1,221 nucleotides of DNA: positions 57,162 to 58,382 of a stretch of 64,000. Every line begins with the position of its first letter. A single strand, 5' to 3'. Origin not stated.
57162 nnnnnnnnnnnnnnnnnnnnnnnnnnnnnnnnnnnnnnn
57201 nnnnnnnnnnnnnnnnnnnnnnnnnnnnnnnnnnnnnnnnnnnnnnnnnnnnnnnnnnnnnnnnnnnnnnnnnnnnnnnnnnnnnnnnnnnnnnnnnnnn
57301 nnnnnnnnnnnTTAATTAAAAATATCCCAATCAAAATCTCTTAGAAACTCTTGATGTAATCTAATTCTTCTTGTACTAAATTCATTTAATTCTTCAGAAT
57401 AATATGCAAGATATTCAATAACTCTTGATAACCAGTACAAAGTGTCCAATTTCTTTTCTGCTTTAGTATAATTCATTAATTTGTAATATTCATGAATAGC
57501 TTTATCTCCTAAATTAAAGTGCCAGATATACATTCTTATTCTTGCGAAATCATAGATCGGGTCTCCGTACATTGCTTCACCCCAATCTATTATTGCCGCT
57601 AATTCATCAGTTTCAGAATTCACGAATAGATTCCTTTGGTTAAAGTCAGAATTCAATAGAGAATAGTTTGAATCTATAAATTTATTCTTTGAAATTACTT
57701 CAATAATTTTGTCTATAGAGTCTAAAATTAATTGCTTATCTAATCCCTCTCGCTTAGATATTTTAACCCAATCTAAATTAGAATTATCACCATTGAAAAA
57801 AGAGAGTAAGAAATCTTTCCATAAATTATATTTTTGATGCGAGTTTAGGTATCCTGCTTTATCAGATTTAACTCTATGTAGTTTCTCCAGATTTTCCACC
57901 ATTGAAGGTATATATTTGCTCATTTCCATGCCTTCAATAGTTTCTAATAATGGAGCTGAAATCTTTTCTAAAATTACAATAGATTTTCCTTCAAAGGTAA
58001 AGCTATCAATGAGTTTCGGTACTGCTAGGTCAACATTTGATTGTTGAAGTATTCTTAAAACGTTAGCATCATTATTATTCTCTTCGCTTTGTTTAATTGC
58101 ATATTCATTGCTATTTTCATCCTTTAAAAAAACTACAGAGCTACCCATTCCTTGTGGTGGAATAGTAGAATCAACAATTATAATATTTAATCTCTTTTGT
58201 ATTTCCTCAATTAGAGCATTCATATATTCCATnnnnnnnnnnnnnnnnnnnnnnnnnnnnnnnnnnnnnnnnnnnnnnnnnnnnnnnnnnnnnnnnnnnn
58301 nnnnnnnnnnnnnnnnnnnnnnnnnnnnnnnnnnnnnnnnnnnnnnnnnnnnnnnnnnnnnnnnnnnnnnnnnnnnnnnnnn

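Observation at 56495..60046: Six-gene minus-strand operon made only of nucleotide-processing enzymes: wHTH-NUDIX, YfbR-like HD, NUDIX, APH-like kinase, NDT, NUDIX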

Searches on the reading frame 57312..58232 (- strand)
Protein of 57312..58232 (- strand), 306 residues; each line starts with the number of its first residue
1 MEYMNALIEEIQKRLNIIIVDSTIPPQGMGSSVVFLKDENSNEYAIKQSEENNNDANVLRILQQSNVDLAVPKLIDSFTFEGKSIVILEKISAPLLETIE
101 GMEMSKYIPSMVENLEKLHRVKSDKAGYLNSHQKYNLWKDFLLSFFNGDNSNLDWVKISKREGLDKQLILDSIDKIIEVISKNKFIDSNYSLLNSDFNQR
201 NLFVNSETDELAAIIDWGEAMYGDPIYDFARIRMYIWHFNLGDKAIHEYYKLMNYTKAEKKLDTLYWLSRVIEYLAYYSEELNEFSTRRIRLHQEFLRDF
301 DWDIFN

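Call 3: search_protein_families(library=pfam, proteins=[window:57312-58232:-], max_evalue=0.01)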
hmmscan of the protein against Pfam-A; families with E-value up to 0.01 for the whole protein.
window:57312-58232:- (306 aa): 2 families
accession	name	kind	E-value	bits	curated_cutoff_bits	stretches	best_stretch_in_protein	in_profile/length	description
PF01636.29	APH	-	4.1e-18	66.4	23.2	1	27-249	7-225/239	Phosphotransferase enzyme family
PF24635.1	DUF7632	-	0.0053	17.2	27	1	148-189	9-49/95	Domain of unknown function (DUF7632)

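Call 4: search_protein_families(library=ncbifam, proteins=[window:57312-58232:-], max_evalue=0.01)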
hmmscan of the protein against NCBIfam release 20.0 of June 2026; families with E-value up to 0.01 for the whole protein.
window:57312-58232:- (306 aa): 7 families
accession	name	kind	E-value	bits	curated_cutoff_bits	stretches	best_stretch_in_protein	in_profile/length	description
NF004799.0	PRK06148.1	subfamily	4e-05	21.8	1128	1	53-235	66-249/1015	hypothetical protein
NF000107.2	APH_4_Ia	exception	0.00013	21.3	725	1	184-235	186-235/341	aminoglycoside O-phosphotransferase APH(4)-Ia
NF000052.4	APH_9_Ia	exception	0.0011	18.4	680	1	170-283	182-297/330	aminoglycoside O-phosphotransferase APH(9)-Ia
NF000076.3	APH_2pp_Ie_IVa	exception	0.0022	17.3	600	1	91-286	90-296/301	APH(2'')-Ie/IVa family aminoglycoside O-phosphotransferase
NF007890.0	PRK10593.1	equivalog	0.0028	17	319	1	81-231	85-234/297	hypothetical protein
TIGR02172.1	Fb_sc_TIGR02172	paralog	0.0081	16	228.2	0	166-235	131-195/226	TIGR02172 family protein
NF032896.1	APH_3pp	equivalog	0.0086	15.6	325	0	34-225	15-201/254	APH(3'') family aminoglycoside O-phosphotransferase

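Call 11: find_encoding_contigs(protein=window:57312-58232:-, flank=10000, max_places=6)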
Protein window:57312-58232:- (306 aa): 10 contigs read that carry it; 3 places shown.
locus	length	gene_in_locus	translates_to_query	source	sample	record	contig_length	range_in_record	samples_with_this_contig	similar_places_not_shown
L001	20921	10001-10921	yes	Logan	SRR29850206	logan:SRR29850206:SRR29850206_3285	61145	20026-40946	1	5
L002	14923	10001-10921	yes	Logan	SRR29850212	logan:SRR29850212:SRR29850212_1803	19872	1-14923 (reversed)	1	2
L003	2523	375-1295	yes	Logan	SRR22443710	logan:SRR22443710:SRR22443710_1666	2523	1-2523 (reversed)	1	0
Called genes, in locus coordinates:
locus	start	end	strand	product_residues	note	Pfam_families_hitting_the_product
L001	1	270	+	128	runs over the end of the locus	-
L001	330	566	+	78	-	PF01272:GreA_GreB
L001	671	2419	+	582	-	PF02867:Ribonuc_red_lgC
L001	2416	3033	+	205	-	PF13238:AAA_18, PF13207:AAA_17 (weak)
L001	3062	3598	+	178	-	PF01272:GreA_GreB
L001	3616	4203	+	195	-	PF01928:CYTH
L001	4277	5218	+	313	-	PF00535:Glycos_transf_2, PF10111:Glyco_tranf_2_2, PF13641:Glyco_tranf_2_3, PF13632:Glyco_trans_2_3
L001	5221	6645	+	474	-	PF01743:PolyA_pol (faint)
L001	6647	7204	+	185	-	-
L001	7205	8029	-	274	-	PF00480:ROK, PF02685:Glucokinase (faint), PF00480:ROK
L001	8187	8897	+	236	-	PF00293:NUDIX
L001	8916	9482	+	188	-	PF12917:YfbR-like, PF13023:HD_3, PF01966:HD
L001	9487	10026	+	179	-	PF00293:NUDIX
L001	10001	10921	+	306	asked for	PF01636:APH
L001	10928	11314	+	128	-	PF05014:Nuc_deoxyrib_tr (weak)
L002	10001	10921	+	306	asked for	PF01636:APH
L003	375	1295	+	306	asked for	PF01636:APH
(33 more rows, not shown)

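Call 13: find_homologous_proteins(query=window:57312-58232:-, max_evalue=0.00001)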
Query window:57312-58232:- (306 aa): 243 proteins with E <= 0.00001 among 1600 candidates; the best 120 are listed.
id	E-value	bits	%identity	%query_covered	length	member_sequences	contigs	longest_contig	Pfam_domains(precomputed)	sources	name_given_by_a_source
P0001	1.8e-197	672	100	100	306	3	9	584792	PF01636.30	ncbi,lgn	-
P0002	4.9e-160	550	82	99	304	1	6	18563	PF01636.30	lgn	-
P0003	2.8e-159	547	82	99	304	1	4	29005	PF01636.30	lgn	-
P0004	1.7e-153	528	78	99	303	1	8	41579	PF01636.30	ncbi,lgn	-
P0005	5.9e-153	526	76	99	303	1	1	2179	PF01636.30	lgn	-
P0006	6.0e-153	526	77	99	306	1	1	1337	PF01636.30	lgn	-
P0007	1.2e-149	515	78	98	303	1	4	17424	PF01636.30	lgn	-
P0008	3.4e-145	501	76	98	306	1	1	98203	PF01636.30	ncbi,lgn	-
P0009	1.8e-143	495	74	99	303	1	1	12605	PF01636.30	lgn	-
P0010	3.0e-143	494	73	98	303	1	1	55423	PF01636.30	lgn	-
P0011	9.1e-139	480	70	99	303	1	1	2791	PF03881.21,PF01636.30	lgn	-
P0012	4.2e-128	445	65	99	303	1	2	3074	PF03881.21,PF01636.30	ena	-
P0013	5.9e-126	438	64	100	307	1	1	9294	PF01636.30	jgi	-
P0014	8.6e-109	381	54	97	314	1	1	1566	PF01636.30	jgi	-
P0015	8.8e-109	381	56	98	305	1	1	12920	PF01636.30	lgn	-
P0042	7.4e-102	359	53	98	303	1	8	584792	PF01636.30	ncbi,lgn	-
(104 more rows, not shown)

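Call 15: find_related_loci(query=A1, collection=genome_contigs, flank=8000)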
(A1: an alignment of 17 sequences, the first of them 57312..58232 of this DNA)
Query A1 (306 aa) in genome_contigs; peptide patterns used: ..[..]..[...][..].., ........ (x = any residue, [..] = any of these).
46 stretches matched a pattern; 29 encode a relative of the query (tblastn E <= 1e-3); 29 distinct loci.
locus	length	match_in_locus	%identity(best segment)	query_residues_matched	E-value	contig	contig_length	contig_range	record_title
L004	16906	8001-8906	78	4-305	7e-162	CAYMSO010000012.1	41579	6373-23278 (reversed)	MAG TPA_asm: uncultured Candidatus Saccharibacteria bacterium isolate binchicken_co130_46 genome assembly, contig: NODE_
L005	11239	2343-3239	76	7-305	3e-153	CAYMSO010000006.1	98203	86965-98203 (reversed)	MAG TPA_asm: uncultured Candidatus Saccharibacteria bacterium isolate binchicken_co130_46 genome assembly, contig: NODE_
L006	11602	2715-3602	55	7-303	4e-109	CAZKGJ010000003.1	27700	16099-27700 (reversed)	MAG TPA_asm: uncultured Candidatus Saccharibacteria bacterium isolate SRP093762_co1_98 genome assembly, contig: NODE_103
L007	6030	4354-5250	52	2-302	7e-107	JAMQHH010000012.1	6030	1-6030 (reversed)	MAG: Candidatus Dojkabacteria bacterium isolate PAT1 H2_k97_237543, whole genome shotgun sequence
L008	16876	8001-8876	54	7-298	2e-105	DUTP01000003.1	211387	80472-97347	MAG TPA_asm: Candidatus Dojkabacteria bacterium isolate AS05jafATM_89 37780_AS05, whole genome shotgun sequence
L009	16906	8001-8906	52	2-303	1e-105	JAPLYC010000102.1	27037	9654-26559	MAG: Candidatus Parcubacteria bacterium isolate LacPavin_0920_SED3_MAG_40_21 LacPavin_0920_SED3_scaffold_532872, whole g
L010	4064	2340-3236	49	1-302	2e-103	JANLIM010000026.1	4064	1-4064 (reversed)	MAG: Candidatus Zambryskiibacteriota bacterium isolate S40-15 k99_473002, whole genome shotgun sequence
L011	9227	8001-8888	50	7-302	4e-102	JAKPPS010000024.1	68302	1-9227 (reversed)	MAG: bacterium isolate JPNA_maxbin.143 k141_1448957, whole genome shotgun sequence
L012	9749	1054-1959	49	2-303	2e-100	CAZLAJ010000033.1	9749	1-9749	MAG TPA_asm: uncultured Gammaproteobacteria bacterium isolate SRP135725_co1_377 genome assembly, contig: NODE_9914_lengt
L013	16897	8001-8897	49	2-302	9e-99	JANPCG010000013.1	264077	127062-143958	MAG: Candidatus Kaiserbacteria bacterium isolate VAR_78_metabat_560 VAR_78_k141_1588297, whole genome shotgun sequence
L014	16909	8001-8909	48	1-305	3e-94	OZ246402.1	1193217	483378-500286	MAG: uncultured Candidatus Saccharibacteria bacterium isolate SRP286056_co1_47 genome assembly, chromosome: 1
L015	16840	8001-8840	51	19-302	9e-94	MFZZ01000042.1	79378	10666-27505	MAG: Candidatus Roizmanbacteria bacterium RIFCSPHIGHO2_12_FULL_38_13 rifcsphigho2_12_scaffold_718, whole genome shotgun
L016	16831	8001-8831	49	24-302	4e-93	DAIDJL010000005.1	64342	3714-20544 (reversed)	MAG TPA_asm: Candidatus Parcubacteria bacterium isolate clean384 k141_638809, whole genome shotgun sequence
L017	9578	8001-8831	49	24-302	1e-92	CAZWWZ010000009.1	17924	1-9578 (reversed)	MAG TPA_asm: uncultured Candidatus Saccharibacteria bacterium isolate binchicken_co3_549 genome assembly, contig: NODE_1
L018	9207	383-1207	50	26-302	5e-92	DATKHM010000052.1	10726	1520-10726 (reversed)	MAG TPA_asm: Candidatus Paceibacterota bacterium isolate SMAG_U14577 k141_9604, whole genome shotgun sequence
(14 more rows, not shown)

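Call 19: search_protein_families(library=pfam, proteins=[L004:4696-5550:+, L004:5622-6065:+, L004:6119-6484:+, L004:6522-7052:+, L004:7056-7565:+, L004:7576-8004:+, L004:8928-9689:+, L004:9661-10425:+, L004:10428-10973:+, L009:7207-7950:+], max_evalue=0.01)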
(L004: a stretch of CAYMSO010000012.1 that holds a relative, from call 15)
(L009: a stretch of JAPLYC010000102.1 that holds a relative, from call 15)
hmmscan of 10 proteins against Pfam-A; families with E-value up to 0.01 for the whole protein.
L004:4696-5550:+ (284 aa): 2 families
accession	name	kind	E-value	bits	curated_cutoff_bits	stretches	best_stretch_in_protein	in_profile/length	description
PF02739.22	5_3_exonuc_N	-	3.4e-39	134.6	34.3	1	8-172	2-163/164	5'-3' exonuclease, N-terminal resolvase-like domain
PF01367.25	5_3_exonuc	-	5.7e-19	68.9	40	1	175-263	2-90/97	5'-3' exonuclease, C-terminal SAM fold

L004:5622-6065:+ (147 aa): 2 families
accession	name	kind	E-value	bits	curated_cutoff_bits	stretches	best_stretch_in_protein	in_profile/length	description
PF00293.34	NUDIX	-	4.3e-18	66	21.1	1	7-124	4-121/134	NUDIX domain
PF14815.12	NUDIX_4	-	9.1e-06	25.9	35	1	10-122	2-100/113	NUDIX domain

L004:6119-6484:+ (121 aa): 3 families
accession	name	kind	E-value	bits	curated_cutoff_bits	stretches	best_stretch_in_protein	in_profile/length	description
PF01230.28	HIT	-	1.4e-13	51.7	21.5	1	35-109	24-97/98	HIT domain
PF11969.13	DcpS_C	-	9.7e-07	29.7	24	1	5-106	2-101/114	Scavenger mRNA decapping enzyme C-term binding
PF04677.20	CwfJ_C_1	-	0.00016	22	21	1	3-106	12-108/122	Protein similar to CwfJ C-terminus 1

L004:6522-7052:+ (176 aa): 5 families
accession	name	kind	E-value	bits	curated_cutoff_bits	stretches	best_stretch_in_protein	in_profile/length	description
PF13563.12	2_5_RNA_ligase2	-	4.1e-06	27.4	27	1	55-146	32-122/152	2'-5' RNA ligase superfamily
PF10469.15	AKAP7_NLS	-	0.0023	18.3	24.4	1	65-143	70-152/208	AKAP7 2'5' RNA ligase-like domain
PF23474.1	Acb1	-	0.0028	17.8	27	1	47-160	33-131/144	Anti-CBASS protein Acb1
PF02834.22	LigT_PEase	-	0.004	17.7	23.3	0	106-142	9-44/87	LigT like Phosphoesterase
PF04778.17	LMP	-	0.0091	16.4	26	0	3-83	68-144/158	LMP repeated region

L004:7056-7565:+ (169 aa): 2 families
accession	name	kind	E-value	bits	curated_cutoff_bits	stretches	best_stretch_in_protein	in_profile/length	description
PF00293.34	NUDIX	-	7.1e-17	62.1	21.1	1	39-157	8-129/134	NUDIX domain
PF22327.2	Nudt16-like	-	0.005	17.2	27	1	44-100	21-78/161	U8 snoRNA-decapping enzyme-like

L004:7576-8004:+ (142 aa): 2 families
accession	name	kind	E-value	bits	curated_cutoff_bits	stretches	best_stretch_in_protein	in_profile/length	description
PF00293.34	NUDIX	-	1.2e-17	64.7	21.1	1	11-135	2-130/134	NUDIX domain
PF14815.12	NUDIX_4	-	0.003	17.8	35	1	15-129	2-105/113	NUDIX domain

L004:8928-9689:+ (253 aa): 5 families
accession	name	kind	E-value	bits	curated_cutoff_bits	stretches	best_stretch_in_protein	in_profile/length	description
PF00293.34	NUDIX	-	2.2e-16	60.5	21.1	1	3-118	2-126/134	NUDIX domain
PF01230.28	HIT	-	5e-13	49.9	21.5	1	158-249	3-95/98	HIT domain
PF11969.13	DcpS_C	-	2.8e-11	44.3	24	1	155-248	8-101/114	Scavenger mRNA decapping enzyme C-term binding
PF14815.12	NUDIX_4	-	2.7e-07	30.8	35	1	7-96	2-86/113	NUDIX domain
PF02744.22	GalP_UDP_tr_C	-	0.00097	19.3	29.2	1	170-219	38-84/165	Galactose-1-phosphate uridyl transferase, C-terminal domain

L004:9661-10425:+ (254 aa): 2 families
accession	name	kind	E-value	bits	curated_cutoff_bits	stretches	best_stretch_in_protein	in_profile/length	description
PF01909.29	NTP_transf_2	-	1e-06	29.5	21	1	19-75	6-48/93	Nucleotidyltransferase domain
PF18765.7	Polbeta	-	1.6e-06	28.6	26.9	1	22-59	5-42/93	Polymerase beta, Nucleotidyltransferase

L004:10428-10973:+ (181 aa): 3 families
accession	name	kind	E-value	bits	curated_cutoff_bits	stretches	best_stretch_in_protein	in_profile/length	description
PF00583.31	Acetyltransf_1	-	4.7e-07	30.5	20.7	1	33-123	14-111/116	Acetyltransferase (GNAT) family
PF13508.13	Acetyltransf_7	-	1.2e-05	26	27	1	46-127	3-81/84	Acetyltransferase (GNAT) domain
PF13527.13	Acetyltransf_9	-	0.0028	18.1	25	1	38-112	33-110/127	Acetyltransferase (GNAT) domain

L009:7207-7950:+ (247 aa): 5 families
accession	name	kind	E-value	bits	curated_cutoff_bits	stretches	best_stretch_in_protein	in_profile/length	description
PF13561.12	adh_short_C2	-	8.8e-66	222.3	27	1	13-245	1-234/236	Enoyl-(Acyl carrier protein) reductase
PF00106.31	adh_short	-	5.4e-57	192.9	26.6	1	7-198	1-191/195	short chain dehydrogenase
PF08659.16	KR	-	3.9e-11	43.6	22.6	1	9-120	3-117/180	KR domain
PF23441.1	SDR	-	9.6e-06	25.6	27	1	2-196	3-201/258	SDR-like rossmann domain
PF01370.27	Epimerase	-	0.001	19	20.9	1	9-165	1-150/240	NAD dependent epimerase/dehydratase family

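Call 20: search_solved_structures(query=A1, max_evalue=0.001, show_alignments=0)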
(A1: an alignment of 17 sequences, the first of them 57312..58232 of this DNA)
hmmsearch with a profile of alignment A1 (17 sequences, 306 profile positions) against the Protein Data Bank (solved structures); distinct sequences matched with E-value up to 0.001: 21.
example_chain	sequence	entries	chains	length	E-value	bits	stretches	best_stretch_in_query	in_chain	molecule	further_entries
3w0m_A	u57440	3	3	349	4.6e-10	42.3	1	69-235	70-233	Hygromycin-B 4-O-kinase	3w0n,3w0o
3w0r_A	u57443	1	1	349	6.2e-10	41.9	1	69-235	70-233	Hygromycin-B 4-O-kinase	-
3w0q_A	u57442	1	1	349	3.8e-09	39.3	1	69-235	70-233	Hygromycin-B 4-O-kinase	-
3w0p_A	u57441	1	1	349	7.1e-09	38.4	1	69-235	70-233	Hygromycin-B 4-O-kinase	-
3w0s_A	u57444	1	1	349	2.9e-08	36.4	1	69-235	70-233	Hygromycin-B 4-O-kinase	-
3tyk_A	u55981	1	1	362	3.2e-08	36.3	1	69-235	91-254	Hygromycin-B 4-O-kinase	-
4dtb_A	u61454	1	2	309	3e-06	29.7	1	172-297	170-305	APH(2'')-Id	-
4dt8_A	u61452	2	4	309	3.1e-06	29.7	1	172-297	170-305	APH(2'')-Id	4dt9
4dta_A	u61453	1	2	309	3.4e-06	29.6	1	172-297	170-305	APH(2'')-Id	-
3n4v_A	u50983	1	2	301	6.3e-06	28.7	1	158-293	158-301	APH(2'')-Id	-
6ch4_A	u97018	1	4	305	9.8e-06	28.1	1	8-231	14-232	Bifunctional AAC/APH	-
6cd7_A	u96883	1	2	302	4.9e-05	25.8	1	172-293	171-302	APH(2'')-Id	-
3n4t_A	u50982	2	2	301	5.2e-05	25.7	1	172-293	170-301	APH(2'')-Id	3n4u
4n57_A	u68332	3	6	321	5.3e-05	25.7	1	172-293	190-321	APH(2'')-Id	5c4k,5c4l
4dbx_A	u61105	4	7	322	5.3e-05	25.7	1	172-293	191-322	APH(2"")-ID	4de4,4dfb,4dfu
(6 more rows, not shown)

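Call 26: search_protein_families(library=padloc, proteins=[window:57312-58232:-], max_evalue=0.01)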
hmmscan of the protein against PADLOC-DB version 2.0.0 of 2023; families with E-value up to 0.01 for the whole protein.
window:57312-58232:- (306 aa): 0 families

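Call 27: search_protein_families(library=pfam, proteins=[L010:1738-2322:+], max_evalue=0.05)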
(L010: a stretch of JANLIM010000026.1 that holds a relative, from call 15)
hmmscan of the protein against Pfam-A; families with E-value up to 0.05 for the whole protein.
L010:1738-2322:+ (194 aa): 1 family
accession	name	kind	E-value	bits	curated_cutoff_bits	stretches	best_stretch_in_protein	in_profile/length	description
PF01928.26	CYTH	-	9.6e-11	42.3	23.2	1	50-148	51-159/179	CYTH domain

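Call 50: predict_structure(alignment_id=A1)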
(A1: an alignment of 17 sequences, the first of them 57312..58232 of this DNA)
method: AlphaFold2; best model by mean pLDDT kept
length: 306 residues; sequences in the alignment: 17
mean_pLDDT: 92.5   pTM: 0.88
mean pLDDT of the five models: 92.5, 92.5, 87.7, 87.0, 83.1
residues with pLDDT >= 90: 252; 70-90: 49; 50-70: 5; < 50: 0
segments of 3 or more residues with pLDDT < 50: none
pLDDT, mean of each block of 10 residues (from residue 1): 93 98 76 91 92 84 92 94 93 91 92 96 93 92 90 91 97 97 90 87 95 91 96 93 94 95 96 94 94 98 91
secondary structure, 60 per line:
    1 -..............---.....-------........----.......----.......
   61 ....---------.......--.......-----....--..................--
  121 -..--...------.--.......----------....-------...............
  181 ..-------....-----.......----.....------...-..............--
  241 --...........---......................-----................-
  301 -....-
elements in order: H2-15 E19-23 E31-38 E43-49 H54-64 E74-80 E83-89 H101-118 E126-128 H138-144 H155-158 H166-182 E190-193 E202-205 E210-214 E221-223 H225-238 H243-253 H257-278 H284-299 H302-305
